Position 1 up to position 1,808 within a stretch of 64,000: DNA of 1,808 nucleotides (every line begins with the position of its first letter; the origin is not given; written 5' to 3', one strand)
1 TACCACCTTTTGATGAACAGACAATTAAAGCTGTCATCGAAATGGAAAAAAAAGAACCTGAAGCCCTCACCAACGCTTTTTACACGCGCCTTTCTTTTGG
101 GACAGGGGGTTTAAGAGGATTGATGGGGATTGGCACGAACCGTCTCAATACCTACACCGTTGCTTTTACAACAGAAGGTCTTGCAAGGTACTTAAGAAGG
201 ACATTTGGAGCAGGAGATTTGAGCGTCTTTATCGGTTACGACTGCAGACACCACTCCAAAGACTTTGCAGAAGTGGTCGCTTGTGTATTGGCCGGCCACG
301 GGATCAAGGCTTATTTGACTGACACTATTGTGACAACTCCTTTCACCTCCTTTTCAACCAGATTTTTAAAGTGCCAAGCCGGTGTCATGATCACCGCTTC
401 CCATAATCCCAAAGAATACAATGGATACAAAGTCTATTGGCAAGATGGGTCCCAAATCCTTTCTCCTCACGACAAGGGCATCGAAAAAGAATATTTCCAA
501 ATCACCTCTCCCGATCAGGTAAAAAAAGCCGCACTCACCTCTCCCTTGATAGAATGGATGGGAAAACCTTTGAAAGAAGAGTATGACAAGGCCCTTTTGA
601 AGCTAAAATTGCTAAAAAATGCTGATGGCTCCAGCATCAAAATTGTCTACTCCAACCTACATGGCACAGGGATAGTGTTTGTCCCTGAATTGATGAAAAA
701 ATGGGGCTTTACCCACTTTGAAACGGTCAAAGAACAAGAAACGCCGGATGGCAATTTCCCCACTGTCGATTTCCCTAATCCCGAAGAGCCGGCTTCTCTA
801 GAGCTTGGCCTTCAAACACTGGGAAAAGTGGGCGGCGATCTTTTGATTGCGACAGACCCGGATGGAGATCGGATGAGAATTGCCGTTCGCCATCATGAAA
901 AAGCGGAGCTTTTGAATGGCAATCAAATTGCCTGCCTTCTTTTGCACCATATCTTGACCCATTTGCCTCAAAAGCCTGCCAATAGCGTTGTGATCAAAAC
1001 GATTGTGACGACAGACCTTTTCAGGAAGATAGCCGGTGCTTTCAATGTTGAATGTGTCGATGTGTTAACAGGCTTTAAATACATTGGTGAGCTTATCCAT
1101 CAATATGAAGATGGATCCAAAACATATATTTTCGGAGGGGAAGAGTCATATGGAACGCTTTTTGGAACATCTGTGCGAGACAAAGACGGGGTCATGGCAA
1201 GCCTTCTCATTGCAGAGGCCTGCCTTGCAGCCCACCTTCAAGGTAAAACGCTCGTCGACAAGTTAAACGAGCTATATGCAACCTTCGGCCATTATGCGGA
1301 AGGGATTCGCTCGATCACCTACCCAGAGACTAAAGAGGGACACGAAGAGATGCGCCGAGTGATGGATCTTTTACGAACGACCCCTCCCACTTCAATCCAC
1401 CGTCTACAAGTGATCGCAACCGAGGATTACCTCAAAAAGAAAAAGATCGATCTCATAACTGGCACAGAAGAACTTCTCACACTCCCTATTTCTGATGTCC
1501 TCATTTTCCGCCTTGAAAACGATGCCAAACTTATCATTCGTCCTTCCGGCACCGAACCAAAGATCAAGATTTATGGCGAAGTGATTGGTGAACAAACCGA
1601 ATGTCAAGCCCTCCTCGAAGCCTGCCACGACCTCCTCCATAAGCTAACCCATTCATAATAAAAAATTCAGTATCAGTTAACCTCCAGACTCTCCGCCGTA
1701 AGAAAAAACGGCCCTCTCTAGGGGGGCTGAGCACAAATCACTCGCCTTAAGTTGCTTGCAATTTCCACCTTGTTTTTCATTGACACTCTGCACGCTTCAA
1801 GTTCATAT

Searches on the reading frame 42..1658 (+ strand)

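Call 60: search_protein_families(library=pfam, proteins=[window:42-1658:+], max_evalue=0.00001)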
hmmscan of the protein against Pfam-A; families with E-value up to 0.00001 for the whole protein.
window:42-1658:+ (538 aa): 3 families
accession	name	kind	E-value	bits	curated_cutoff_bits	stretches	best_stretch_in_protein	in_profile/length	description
PF02878.22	PGM_PMM_I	-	1.4e-40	138.6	22.5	1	17-156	2-136/138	Phosphoglucomutase/phosphomannomutase, alpha/beta/alpha domain I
PF02880.22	PGM_PMM_III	-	1.2e-22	80.6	20.7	1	292-414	1-114/115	Phosphoglucomutase/phosphomannomutase, alpha/beta/alpha domain III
PF02879.22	PGM_PMM_II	-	2.8e-22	79.6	29.3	1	191-281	13-99/103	Phosphoglucomutase/phosphomannomutase, alpha/beta/alpha domain II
